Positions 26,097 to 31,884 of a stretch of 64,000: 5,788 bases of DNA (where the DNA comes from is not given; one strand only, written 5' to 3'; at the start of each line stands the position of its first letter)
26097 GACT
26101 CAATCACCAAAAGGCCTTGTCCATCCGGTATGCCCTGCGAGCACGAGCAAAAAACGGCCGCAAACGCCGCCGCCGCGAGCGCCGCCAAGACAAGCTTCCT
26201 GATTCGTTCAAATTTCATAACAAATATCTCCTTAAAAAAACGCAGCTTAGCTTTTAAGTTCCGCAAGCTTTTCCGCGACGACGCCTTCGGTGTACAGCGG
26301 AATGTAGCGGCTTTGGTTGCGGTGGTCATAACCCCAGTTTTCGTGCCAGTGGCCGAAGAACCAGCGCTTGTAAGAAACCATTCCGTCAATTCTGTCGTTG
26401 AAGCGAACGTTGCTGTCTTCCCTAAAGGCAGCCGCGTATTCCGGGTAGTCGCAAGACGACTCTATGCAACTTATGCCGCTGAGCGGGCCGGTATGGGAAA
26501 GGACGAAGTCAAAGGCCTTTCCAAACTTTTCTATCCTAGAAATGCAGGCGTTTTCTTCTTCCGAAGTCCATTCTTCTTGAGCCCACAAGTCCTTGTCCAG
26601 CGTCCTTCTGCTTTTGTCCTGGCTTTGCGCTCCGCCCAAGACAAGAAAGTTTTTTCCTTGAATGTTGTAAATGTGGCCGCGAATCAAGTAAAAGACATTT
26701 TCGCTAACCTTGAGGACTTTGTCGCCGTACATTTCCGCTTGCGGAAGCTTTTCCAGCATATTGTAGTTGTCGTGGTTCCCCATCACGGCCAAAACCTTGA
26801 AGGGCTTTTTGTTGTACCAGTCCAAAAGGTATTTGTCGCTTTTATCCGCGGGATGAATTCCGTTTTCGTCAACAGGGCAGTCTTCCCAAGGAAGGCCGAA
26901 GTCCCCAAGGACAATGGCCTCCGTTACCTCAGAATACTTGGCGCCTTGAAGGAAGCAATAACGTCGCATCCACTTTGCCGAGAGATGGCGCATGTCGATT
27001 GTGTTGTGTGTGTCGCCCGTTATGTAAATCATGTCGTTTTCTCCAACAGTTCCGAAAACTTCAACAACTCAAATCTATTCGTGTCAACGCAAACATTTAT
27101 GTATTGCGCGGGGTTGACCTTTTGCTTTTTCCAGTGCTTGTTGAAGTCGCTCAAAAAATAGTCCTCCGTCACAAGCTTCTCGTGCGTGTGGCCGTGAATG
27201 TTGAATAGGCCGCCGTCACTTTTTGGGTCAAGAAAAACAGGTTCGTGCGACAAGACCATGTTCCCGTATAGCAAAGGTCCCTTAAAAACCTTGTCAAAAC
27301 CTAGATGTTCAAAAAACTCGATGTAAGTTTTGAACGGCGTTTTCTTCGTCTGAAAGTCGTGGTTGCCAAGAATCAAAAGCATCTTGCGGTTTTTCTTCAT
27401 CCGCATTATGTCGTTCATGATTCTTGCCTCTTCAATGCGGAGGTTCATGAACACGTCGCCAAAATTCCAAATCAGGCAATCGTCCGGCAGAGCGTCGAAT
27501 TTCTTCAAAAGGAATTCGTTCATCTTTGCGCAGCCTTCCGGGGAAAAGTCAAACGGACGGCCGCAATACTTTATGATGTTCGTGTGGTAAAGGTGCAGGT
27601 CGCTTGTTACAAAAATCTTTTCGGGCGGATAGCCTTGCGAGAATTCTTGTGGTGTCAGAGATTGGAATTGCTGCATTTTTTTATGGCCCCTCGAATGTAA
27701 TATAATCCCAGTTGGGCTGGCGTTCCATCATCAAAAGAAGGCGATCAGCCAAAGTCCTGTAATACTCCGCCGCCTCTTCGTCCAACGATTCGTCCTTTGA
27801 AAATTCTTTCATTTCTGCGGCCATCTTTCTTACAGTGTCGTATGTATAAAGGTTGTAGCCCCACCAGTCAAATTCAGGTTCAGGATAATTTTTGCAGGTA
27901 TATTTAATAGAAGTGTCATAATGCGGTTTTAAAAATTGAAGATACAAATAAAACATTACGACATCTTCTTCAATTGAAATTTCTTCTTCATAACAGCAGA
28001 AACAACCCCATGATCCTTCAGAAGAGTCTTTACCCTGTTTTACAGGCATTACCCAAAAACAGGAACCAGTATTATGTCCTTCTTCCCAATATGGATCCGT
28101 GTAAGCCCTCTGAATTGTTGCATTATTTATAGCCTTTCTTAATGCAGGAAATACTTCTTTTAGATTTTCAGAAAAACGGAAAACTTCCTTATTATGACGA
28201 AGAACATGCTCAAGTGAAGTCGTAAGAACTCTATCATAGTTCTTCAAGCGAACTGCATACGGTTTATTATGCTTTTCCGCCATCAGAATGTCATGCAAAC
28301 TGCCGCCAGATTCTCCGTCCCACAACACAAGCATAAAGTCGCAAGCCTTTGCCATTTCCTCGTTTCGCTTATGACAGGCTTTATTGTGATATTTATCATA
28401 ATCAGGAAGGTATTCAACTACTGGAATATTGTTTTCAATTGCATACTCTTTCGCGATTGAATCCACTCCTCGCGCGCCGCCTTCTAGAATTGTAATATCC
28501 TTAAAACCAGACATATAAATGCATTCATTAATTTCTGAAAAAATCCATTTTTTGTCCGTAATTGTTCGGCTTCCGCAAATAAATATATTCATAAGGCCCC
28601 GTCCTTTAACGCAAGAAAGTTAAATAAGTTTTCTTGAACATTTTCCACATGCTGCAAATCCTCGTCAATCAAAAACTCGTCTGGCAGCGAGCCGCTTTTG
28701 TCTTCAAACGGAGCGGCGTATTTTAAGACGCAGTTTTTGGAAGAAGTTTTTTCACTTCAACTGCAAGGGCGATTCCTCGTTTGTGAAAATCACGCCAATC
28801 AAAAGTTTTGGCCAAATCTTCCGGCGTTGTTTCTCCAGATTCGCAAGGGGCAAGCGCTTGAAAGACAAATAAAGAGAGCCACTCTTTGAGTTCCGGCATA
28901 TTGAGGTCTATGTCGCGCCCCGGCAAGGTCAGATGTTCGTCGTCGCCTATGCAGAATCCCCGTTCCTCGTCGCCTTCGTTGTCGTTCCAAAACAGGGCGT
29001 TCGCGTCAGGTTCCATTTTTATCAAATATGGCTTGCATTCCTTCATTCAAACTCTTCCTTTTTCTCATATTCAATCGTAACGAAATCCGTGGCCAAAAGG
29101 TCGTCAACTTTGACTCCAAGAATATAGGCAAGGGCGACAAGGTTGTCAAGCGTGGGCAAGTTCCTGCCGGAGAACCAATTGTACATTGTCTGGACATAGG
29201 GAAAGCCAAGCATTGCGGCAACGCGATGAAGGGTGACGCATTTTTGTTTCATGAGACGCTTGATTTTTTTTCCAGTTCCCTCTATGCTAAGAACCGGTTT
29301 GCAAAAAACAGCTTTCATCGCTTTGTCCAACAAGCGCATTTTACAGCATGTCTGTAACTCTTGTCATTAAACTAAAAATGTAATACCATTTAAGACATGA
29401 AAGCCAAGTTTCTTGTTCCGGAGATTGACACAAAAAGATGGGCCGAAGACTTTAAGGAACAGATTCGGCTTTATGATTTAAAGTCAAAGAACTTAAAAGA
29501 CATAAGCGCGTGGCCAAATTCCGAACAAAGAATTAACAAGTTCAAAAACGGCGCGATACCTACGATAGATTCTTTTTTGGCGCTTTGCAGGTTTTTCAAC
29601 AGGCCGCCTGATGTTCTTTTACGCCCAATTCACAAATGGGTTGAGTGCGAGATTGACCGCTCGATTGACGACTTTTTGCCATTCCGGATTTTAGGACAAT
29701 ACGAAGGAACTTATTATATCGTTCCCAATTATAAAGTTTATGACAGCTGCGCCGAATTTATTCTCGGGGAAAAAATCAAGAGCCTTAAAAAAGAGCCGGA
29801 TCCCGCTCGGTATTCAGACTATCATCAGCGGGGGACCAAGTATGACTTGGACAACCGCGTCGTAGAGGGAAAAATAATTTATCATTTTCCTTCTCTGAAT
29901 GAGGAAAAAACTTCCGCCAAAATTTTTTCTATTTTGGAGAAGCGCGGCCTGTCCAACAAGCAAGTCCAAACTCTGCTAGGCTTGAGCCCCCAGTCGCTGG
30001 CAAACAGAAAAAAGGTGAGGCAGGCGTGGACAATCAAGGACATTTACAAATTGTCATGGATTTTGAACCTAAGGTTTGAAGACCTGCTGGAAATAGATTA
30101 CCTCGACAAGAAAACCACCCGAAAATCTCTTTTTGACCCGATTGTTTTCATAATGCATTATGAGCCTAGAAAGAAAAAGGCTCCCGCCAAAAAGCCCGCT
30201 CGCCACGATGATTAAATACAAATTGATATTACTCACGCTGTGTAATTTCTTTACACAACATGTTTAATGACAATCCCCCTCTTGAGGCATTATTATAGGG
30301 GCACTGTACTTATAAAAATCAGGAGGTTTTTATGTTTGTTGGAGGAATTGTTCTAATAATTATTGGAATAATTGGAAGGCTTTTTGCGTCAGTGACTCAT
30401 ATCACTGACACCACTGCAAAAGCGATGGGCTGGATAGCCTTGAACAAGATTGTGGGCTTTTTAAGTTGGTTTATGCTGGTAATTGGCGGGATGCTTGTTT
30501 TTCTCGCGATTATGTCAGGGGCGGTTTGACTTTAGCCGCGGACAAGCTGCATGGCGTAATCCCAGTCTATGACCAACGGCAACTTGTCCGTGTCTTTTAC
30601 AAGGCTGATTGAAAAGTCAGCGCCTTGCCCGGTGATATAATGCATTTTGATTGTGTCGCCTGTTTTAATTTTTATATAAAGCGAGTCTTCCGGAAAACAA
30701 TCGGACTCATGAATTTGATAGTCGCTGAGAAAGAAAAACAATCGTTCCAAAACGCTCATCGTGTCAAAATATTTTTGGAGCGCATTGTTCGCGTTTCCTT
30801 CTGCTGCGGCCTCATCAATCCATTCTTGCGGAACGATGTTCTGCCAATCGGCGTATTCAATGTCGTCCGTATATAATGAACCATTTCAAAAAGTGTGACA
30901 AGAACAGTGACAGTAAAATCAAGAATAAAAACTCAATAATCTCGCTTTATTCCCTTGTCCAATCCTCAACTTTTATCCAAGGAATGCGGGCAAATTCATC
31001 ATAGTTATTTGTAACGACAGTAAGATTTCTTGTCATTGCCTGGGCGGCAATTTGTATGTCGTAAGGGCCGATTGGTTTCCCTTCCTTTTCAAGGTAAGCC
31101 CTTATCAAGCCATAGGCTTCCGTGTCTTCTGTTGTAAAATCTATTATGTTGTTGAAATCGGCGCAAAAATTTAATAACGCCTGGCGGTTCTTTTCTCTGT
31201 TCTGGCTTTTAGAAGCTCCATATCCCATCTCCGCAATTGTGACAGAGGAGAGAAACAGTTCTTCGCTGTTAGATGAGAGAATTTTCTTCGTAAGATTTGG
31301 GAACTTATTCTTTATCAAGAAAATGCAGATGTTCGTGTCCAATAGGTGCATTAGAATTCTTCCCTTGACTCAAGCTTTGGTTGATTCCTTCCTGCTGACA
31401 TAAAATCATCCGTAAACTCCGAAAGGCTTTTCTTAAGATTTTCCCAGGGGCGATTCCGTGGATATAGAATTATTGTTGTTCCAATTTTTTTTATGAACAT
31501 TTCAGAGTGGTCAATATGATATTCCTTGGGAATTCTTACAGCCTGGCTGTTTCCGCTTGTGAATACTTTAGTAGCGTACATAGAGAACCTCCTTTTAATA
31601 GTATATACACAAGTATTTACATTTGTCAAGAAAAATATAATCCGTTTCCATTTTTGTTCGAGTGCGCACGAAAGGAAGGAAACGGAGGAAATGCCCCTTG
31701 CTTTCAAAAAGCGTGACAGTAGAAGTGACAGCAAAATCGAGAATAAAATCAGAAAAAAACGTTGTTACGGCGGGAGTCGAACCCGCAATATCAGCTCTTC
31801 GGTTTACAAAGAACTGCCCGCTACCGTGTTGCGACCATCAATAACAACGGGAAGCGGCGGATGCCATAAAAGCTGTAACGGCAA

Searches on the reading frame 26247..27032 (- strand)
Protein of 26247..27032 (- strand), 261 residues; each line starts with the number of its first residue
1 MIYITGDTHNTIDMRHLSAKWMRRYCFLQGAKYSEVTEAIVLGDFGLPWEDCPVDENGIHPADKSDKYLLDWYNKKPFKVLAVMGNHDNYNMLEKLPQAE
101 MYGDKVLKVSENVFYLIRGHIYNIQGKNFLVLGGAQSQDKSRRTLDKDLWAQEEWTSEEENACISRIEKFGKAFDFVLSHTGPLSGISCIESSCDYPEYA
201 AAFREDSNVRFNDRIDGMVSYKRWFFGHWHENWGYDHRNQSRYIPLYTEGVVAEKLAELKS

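Call 16: search_protein_families(library=pfam, proteins=[window:26247-27032:-], max_evalue=0.01)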
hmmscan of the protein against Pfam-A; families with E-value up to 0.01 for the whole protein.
window:26247-27032:- (261 aa): 2 families
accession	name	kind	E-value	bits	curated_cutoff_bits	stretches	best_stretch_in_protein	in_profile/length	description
PF00149.33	Metallophos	-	2.1e-08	35.3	21.5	1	2-231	3-190/191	Calcineurin-like phosphoesterase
PF12850.12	Metallophos_2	-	0.0096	16.4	27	0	2-125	3-91/154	Calcineurin-like phosphoesterase superfamily domain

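Call 45: search_protein_families(library=padloc, proteins=[window:26247-27032:-], max_evalue=0.001)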
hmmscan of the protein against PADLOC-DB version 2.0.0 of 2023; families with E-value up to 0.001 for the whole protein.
window:26247-27032:- (261 aa): 1 family
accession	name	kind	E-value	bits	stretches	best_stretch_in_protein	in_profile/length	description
PDLC04908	PDC-S10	-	0.00016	19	0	67-244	49-196/223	-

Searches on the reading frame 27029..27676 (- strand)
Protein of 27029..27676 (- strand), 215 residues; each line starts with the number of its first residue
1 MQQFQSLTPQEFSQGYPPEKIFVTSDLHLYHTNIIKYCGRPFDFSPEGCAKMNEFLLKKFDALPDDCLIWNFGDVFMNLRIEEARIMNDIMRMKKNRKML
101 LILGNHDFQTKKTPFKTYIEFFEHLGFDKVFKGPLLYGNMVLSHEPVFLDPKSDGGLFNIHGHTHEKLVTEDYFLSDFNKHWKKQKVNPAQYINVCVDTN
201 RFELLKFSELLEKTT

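Call 16: search_protein_families(library=pfam, proteins=[window:27029-27676:-], max_evalue=0.01)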
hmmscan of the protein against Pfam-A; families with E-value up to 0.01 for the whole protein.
window:27029-27676:- (215 aa): 2 families
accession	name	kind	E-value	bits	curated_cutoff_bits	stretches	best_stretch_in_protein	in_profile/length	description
PF00149.33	Metallophos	-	7.3e-09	36.8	21.5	1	20-181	2-138/191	Calcineurin-like phosphoesterase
PF12850.12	Metallophos_2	-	0.00051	20.5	27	1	21-172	3-124/154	Calcineurin-like phosphoesterase superfamily domain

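Call 45: search_protein_families(library=padloc, proteins=[window:27029-27676:-], max_evalue=0.001)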
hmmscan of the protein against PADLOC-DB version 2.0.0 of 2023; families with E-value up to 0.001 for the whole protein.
window:27029-27676:- (215 aa): 1 family
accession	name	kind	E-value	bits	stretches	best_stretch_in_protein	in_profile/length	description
PDLC04908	PDC-S10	-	0.00012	19.4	1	65-116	30-80/223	-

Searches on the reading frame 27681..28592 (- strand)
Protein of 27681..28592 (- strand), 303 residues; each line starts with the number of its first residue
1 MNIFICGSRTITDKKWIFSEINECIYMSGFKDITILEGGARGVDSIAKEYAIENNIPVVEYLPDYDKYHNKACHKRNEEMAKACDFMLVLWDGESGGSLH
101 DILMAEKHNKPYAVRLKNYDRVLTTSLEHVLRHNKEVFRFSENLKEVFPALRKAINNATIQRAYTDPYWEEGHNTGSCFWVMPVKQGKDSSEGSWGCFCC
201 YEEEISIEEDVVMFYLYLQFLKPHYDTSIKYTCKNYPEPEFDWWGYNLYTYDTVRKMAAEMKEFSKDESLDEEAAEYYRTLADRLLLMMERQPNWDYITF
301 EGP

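Call 9: search_protein_families(library=pfam, proteins=[window:27681-28592:-], max_evalue=0.01)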
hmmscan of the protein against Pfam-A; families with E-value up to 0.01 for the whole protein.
window:27681-28592:- (303 aa): 2 families
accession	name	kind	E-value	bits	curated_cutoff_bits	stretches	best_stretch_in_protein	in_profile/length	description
PF10686.14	YAcAr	-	3.8e-13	49.5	28.2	1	1-68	1-66/66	YspA, cpYpsA-related SLOG family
PF02481.21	DNA_processg_A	-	3.6e-07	30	29.6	1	4-60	48-102/212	DNA recombination-mediator protein A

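Call 45: search_protein_families(library=padloc, proteins=[window:27681-28592:-], max_evalue=0.001)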
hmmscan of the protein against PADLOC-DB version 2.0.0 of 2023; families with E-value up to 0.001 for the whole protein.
window:27681-28592:- (303 aa): 2 families
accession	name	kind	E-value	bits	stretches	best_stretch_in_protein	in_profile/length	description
PDLC03961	ShosA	-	3.1e-06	24.7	0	5-59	120-172/303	-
PDLC03927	PsyrA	-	0.00034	17.9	1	5-64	136-193/398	-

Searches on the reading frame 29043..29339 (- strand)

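Call 16: search_protein_families(library=pfam, proteins=[window:29043-29339:-], max_evalue=0.01)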
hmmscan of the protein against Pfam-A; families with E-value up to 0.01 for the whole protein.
window:29043-29339:- (98 aa): 3 families
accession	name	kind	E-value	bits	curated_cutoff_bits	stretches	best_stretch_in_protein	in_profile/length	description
PF13443.12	HTH_26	-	1.6e-05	25.5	22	1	25-84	1-60/63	Cro/C1-type HTH DNA-binding domain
PF01381.28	HTH_3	-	0.00019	21.8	23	1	26-81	1-55/55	Helix-turn-helix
PF13560.12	HTH_31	-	0.0083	16.9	27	0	25-80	5-60/64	Helix-turn-helix domain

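Call 17: search_protein_families(library=ncbifam, proteins=[window:29043-29339:-], max_evalue=0.01)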
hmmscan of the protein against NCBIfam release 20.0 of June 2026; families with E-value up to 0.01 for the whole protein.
window:29043-29339:- (98 aa): 1 family
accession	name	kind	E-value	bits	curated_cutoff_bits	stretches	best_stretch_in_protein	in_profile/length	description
NF041951.1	phage_RstR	subfamily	2.9e-05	24.3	80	1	23-85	4-65/108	RstR family transcriptional repressor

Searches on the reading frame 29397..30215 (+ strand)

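Call 9: search_protein_families(library=pfam, proteins=[window:29397-30215:+], max_evalue=0.01)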
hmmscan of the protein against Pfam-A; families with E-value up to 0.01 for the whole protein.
window:29397-30215:+ (272 aa): 4 families
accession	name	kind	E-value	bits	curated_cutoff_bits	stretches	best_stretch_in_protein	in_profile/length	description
PF01381.28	HTH_3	-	1.8e-07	31.5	23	0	179-226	4-51/55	Helix-turn-helix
PF13443.12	HTH_26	-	2e-06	28.4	22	1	178-233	4-60/63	Cro/C1-type HTH DNA-binding domain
PF12844.13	HTH_19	-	0.00072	19.9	30.2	0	178-203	6-31/64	Helix-turn-helix domain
PF20432.4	Xre-like-HTH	-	0.0025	18.5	25.8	1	174-206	12-45/63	Antitoxin Xre-like helix-turn-helix domain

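Call 17: search_protein_families(library=ncbifam, proteins=[window:29397-30215:+], max_evalue=0.01)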
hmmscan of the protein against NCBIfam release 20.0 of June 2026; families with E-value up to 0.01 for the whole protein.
window:29397-30215:+ (272 aa): 0 families

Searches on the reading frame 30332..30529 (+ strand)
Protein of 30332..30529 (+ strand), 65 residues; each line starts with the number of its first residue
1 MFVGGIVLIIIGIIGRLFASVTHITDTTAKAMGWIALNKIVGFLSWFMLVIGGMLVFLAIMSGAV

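Call 25: search_protein_families(library=pfam, proteins=[window:30332-30529:+], max_evalue=0.05)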
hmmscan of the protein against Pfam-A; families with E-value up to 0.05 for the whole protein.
window:30332-30529:+ (65 aa): 1 family
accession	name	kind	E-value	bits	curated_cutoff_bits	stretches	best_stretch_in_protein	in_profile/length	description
PF10966.13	DUF2768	-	0.027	15.4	23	0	12-63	7-57/58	Protein of unknown function (DUF2768)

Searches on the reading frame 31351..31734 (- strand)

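Call 16: search_protein_families(library=pfam, proteins=[window:31351-31734:-], max_evalue=0.01)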
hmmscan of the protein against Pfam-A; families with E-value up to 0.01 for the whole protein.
window:31351-31734:- (127 aa): 1 family
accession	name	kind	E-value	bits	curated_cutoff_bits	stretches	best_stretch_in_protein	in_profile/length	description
PF04014.23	MazE_antitoxin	-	0.0001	22.6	24.7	1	57-97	1-47/48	Antidote-toxin recognition MazE, bacterial antitoxin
